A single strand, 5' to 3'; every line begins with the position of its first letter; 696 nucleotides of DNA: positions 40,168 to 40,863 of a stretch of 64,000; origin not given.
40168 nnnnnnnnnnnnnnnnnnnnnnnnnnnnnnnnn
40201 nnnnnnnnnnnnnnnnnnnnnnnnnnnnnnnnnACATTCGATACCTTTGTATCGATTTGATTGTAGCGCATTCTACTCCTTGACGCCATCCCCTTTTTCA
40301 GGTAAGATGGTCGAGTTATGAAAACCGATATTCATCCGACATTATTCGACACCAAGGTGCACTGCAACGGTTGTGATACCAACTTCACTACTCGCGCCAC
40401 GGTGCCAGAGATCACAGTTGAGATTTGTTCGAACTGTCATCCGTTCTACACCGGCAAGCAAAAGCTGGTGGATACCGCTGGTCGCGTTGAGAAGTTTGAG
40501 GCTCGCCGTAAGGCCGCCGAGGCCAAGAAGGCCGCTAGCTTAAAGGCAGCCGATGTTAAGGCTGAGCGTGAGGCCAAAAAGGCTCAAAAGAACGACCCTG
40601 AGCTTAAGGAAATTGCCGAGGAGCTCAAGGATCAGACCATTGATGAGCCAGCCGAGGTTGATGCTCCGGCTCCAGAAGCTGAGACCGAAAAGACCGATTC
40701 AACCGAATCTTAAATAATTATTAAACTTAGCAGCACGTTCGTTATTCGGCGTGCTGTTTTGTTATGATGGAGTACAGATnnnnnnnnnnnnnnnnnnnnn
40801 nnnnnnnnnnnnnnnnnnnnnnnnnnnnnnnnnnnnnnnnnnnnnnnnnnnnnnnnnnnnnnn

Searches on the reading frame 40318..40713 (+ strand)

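Call 77: search_protein_families(library=pfam, max_evalue=0.000001, proteins=[window:40318-40713:+])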
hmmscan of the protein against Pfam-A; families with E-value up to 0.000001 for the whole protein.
window:40318-40713:+ (131 aa): 1 family
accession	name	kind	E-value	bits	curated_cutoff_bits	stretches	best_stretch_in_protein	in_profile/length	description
PF01197.23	Ribosomal_L31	-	1.1e-28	99.6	27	1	1-63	1-63/65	Ribosomal protein L31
